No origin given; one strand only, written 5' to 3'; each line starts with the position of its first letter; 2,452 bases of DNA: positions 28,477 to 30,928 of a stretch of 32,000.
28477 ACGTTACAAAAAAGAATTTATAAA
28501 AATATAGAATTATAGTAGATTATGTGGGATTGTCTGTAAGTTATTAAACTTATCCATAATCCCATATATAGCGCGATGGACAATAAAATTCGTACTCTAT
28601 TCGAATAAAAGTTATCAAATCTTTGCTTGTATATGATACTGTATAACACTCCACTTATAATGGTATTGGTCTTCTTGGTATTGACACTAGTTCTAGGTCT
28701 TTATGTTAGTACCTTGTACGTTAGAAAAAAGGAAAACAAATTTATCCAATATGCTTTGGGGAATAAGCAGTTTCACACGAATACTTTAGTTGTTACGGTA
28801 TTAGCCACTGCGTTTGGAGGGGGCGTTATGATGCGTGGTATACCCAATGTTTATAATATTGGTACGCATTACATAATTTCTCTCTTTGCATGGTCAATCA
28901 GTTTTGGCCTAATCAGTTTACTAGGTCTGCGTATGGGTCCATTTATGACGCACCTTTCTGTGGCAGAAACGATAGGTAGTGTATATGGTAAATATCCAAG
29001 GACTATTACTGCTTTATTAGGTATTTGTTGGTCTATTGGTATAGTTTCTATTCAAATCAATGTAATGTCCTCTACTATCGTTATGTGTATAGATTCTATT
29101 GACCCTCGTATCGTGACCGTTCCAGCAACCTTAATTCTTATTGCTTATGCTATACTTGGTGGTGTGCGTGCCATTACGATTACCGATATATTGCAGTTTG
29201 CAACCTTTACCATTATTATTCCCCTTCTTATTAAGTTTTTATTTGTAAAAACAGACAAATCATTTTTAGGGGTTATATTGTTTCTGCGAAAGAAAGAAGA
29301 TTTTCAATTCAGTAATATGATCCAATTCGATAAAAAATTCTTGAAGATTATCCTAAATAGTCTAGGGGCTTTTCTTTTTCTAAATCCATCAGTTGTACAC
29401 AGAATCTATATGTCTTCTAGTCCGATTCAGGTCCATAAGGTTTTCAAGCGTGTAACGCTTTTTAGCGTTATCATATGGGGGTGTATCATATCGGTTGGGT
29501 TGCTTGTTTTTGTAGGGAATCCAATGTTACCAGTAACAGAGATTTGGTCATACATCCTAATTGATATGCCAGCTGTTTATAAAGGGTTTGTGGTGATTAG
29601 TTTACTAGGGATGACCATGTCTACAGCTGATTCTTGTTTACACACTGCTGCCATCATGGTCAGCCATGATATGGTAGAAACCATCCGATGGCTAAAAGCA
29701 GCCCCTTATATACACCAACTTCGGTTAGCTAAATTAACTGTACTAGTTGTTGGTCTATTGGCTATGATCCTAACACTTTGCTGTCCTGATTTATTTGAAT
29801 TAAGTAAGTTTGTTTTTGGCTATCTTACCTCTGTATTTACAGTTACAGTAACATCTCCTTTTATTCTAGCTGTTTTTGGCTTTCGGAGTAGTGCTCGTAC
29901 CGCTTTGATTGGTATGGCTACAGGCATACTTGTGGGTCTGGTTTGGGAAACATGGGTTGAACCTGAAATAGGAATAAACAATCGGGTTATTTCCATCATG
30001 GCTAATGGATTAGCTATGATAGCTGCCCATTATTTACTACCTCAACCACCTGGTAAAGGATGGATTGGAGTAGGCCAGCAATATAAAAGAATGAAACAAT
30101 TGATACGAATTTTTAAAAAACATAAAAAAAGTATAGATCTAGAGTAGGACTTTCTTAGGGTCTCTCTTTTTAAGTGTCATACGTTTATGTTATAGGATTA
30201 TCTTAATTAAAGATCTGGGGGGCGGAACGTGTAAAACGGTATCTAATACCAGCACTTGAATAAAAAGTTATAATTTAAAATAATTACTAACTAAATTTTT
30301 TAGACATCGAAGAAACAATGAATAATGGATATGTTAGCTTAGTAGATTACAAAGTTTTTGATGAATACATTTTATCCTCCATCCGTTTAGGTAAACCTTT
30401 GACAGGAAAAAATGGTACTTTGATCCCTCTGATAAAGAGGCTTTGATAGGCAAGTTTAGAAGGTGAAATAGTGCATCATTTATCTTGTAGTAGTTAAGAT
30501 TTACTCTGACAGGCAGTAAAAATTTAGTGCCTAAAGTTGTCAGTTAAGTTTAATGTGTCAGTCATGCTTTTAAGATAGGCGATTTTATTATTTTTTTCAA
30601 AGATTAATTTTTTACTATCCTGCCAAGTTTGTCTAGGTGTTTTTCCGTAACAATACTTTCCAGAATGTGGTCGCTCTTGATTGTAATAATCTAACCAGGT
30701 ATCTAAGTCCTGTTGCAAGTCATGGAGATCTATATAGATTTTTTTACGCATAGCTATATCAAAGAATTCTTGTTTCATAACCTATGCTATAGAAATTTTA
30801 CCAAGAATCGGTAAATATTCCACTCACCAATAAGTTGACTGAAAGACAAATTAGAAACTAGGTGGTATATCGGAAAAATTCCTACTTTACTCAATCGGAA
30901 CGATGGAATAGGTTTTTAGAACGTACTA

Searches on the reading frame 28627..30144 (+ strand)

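Call 9: search_protein_families(library=pfam, proteins=[window:28627-30144:+], max_evalue=0.001)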
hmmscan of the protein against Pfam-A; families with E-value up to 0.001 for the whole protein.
window:28627-30144:+ (506 aa): 1 family
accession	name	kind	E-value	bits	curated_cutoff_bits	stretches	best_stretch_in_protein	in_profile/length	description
PF00474.23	SSF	-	4.5e-06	26.2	22.8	1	42-433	1-406/406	Sodium:solute symporter family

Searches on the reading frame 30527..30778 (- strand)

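Call 9: search_protein_families(library=pfam, proteins=[window:30527-30778:-], max_evalue=0.001)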
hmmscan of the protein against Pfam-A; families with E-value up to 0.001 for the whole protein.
window:30527-30778:- (84 aa): 1 family
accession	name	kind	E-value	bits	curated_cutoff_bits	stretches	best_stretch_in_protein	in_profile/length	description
PF13683.12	rve_3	-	1.4e-07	31.6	26.5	1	12-40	33-61/67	Integrase core domain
